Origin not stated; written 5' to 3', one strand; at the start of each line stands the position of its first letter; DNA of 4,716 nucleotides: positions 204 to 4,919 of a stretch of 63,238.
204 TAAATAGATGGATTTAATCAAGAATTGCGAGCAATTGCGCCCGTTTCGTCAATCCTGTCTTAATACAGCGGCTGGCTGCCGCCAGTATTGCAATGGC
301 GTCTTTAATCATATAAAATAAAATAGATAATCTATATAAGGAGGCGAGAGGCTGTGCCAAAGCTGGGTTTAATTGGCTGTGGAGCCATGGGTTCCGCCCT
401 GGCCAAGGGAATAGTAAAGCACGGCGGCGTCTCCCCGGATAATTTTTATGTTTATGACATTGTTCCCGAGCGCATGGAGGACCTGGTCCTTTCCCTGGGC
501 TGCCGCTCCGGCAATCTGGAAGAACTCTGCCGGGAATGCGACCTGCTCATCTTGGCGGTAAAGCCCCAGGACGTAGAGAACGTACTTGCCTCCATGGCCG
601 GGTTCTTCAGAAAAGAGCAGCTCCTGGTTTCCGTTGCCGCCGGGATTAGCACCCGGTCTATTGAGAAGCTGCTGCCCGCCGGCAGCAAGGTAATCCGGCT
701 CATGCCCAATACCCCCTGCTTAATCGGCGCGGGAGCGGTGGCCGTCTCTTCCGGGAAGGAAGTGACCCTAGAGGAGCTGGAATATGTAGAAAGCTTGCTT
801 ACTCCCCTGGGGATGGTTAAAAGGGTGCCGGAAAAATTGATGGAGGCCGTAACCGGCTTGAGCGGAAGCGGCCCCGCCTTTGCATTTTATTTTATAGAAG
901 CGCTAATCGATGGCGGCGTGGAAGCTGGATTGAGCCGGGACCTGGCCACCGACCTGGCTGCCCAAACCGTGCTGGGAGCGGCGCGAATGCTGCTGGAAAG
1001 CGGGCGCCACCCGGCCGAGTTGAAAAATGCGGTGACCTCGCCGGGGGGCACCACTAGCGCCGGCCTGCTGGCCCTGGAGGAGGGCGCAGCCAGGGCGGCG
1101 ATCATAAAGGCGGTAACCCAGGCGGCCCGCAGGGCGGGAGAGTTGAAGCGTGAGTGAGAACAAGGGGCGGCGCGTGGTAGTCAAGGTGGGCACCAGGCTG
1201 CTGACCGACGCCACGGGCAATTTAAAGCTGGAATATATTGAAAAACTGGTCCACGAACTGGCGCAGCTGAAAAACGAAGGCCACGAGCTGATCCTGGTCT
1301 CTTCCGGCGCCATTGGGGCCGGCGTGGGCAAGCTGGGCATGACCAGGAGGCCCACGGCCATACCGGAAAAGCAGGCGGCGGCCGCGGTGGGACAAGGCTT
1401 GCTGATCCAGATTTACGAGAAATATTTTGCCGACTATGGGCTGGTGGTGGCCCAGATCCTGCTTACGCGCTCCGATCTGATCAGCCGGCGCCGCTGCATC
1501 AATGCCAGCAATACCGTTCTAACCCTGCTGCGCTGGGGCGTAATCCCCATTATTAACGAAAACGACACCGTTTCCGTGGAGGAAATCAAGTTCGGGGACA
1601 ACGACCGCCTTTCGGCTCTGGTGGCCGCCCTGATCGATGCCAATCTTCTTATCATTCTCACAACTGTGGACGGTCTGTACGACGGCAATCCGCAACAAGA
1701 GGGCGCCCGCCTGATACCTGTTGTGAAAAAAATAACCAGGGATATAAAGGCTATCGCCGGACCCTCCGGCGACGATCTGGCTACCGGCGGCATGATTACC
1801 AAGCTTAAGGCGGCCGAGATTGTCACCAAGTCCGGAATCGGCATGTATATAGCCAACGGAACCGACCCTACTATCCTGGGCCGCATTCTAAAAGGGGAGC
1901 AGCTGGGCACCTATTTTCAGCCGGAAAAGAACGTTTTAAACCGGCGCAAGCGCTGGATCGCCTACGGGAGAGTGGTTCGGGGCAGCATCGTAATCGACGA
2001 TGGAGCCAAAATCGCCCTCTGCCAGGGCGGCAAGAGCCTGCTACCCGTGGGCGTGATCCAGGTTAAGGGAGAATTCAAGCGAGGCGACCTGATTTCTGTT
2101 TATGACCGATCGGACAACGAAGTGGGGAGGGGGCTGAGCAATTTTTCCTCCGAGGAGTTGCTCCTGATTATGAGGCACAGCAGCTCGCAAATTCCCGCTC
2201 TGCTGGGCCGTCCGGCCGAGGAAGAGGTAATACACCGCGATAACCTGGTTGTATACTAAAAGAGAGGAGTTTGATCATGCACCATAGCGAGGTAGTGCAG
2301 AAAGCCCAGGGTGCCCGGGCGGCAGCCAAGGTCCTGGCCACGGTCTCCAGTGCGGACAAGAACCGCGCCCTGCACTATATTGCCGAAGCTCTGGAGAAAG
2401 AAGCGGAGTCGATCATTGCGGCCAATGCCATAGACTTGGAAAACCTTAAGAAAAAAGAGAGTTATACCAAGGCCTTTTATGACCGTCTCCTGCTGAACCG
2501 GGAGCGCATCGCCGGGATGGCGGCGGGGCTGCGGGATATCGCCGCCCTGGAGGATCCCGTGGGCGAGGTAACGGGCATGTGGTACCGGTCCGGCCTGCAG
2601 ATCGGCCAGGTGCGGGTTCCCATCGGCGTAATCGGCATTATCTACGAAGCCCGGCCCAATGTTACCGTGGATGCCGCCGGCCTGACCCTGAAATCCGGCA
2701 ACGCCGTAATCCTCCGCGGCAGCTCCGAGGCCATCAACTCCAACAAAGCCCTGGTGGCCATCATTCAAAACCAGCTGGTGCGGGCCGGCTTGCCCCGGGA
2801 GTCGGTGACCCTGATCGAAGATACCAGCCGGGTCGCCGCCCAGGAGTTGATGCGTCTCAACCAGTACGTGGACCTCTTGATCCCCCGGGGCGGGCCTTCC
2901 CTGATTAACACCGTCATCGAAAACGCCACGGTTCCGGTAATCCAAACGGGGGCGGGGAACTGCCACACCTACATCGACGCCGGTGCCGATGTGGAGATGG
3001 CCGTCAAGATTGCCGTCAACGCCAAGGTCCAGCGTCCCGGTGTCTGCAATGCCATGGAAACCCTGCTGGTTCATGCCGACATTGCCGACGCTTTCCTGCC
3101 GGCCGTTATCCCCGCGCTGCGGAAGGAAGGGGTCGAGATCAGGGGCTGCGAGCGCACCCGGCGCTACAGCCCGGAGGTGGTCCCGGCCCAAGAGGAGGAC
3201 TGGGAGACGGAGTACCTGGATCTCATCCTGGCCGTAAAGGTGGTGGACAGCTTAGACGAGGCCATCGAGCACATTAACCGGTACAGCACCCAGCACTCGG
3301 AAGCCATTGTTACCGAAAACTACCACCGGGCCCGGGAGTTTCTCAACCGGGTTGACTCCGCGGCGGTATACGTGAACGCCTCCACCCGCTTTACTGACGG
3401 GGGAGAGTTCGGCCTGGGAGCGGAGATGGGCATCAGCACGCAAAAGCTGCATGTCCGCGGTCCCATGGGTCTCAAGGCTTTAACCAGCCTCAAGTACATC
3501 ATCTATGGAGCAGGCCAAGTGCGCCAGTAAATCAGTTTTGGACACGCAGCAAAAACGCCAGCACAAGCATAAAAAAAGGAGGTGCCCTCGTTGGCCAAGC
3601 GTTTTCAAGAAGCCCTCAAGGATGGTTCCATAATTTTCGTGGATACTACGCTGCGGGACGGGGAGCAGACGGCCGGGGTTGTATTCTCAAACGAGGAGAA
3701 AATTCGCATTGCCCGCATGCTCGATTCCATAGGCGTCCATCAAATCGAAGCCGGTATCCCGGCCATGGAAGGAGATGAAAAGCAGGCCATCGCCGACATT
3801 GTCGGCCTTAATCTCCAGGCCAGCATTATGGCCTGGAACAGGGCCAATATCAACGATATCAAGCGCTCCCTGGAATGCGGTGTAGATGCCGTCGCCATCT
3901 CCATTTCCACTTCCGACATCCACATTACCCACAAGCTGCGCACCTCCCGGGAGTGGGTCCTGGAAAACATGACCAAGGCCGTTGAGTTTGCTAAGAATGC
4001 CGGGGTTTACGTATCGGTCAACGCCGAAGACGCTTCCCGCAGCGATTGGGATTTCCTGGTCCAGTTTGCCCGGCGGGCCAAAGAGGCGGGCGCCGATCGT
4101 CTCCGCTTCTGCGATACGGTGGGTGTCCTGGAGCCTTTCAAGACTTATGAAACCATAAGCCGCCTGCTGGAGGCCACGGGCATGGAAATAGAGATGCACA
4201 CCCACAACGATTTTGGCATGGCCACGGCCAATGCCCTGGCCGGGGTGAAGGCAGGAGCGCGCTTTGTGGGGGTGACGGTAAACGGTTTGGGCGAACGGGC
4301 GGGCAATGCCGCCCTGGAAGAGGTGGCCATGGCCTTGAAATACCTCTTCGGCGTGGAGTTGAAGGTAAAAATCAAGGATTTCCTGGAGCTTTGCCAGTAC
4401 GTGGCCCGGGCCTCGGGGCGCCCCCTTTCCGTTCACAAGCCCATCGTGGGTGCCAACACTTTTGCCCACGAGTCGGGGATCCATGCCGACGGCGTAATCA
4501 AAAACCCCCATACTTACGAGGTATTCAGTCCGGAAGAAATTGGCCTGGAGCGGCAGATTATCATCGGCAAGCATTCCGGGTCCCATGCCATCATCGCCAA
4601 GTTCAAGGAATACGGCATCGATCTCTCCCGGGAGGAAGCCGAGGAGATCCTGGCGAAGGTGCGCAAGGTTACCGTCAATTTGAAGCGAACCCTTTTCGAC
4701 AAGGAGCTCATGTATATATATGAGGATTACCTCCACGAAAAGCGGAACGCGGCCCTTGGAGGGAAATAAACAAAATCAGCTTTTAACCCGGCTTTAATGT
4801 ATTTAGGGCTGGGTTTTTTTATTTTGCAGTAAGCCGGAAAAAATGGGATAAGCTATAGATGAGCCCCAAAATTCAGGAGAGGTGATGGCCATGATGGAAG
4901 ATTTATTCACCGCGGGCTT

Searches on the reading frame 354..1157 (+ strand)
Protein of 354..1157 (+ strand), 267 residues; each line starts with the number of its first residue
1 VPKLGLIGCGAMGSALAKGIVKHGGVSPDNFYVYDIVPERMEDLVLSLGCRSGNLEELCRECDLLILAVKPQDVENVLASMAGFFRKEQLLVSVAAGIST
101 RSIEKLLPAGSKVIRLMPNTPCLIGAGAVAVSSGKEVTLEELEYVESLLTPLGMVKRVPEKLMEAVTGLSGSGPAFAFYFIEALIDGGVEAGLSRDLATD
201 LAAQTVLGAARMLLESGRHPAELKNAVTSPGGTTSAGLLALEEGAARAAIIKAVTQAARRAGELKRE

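Call 29: search_protein_families(library=pfam, proteins=[window:354-1157:+], max_evalue=0.00001)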
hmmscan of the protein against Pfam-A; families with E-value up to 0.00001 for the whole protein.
window:354-1157:+ (267 aa): 3 families
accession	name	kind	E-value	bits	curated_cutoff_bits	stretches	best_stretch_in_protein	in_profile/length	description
PF14748.11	P5CR_dimer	-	3.6e-41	140.1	25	1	160-264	1-105/105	Pyrroline-5-carboxylate reductase dimerisation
PF03807.23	F420_oxidored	-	2.8e-16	60.3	21.6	1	3-97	1-94/94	NADP oxidoreductase coenzyme F420-dependent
PF03446.21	NAD_binding_2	-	8.4e-08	32.8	21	1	3-94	1-92/161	NAD binding domain of 6-phosphogluconate dehydrogenase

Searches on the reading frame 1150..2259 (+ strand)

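Call 29: search_protein_families(library=pfam, proteins=[window:1150-2259:+], max_evalue=0.00001)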
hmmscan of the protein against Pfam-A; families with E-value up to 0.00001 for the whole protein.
window:1150-2259:+ (369 aa): 2 families
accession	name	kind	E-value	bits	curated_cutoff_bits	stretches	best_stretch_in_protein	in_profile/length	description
PF00696.33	AA_kinase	-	2.6e-46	158.7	24.9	1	8-236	2-234/234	Amino acid kinase family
PF01472.26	PUA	-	1.9e-20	73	24.8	1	278-349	1-71/74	PUA domain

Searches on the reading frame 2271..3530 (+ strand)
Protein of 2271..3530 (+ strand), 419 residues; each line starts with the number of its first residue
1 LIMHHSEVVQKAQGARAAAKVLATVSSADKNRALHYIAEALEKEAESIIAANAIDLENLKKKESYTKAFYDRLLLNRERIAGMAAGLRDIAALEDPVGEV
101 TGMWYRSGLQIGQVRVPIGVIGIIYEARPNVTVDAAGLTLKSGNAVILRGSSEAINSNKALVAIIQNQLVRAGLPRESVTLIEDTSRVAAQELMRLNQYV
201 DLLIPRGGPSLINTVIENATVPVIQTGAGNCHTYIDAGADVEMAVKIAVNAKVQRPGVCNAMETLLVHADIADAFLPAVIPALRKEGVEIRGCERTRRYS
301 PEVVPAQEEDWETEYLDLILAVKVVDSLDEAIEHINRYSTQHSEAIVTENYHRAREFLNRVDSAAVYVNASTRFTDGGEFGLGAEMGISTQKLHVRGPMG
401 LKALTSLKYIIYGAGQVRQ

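Call 29: search_protein_families(library=pfam, proteins=[window:2271-3530:+], max_evalue=0.00001)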
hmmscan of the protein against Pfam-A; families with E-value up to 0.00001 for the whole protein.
window:2271-3530:+ (419 aa): 1 family
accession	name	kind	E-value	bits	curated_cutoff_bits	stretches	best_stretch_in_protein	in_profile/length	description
PF00171.27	Aldedh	-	4.2e-25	88.6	23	2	7-285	30-295/461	Aldehyde dehydrogenase family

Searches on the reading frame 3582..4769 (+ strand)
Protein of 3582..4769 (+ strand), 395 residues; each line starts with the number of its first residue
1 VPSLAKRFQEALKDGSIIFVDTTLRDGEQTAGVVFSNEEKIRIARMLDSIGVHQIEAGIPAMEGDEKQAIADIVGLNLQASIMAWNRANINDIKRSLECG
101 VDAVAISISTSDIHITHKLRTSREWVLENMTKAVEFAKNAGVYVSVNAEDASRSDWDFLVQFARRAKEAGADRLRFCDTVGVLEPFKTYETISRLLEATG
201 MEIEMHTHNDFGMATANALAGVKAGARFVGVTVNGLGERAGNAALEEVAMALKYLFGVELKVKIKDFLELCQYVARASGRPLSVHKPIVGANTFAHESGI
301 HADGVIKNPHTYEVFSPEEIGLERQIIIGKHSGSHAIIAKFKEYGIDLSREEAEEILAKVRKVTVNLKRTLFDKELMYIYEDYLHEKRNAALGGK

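Call 29: search_protein_families(library=pfam, proteins=[window:3582-4769:+], max_evalue=0.00001)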
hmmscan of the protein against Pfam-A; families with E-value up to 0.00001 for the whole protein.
window:3582-4769:+ (395 aa): 2 families
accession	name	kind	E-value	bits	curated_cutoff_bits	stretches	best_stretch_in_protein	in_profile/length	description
PF00682.25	HMGL-like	-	6.1e-83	278.6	29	1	17-273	2-259/260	HMGL-like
PF22617.1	HCS_D2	-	1.2e-27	96.5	27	1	288-364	1-78/82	Homocitrate synthase post-HMGL domain-like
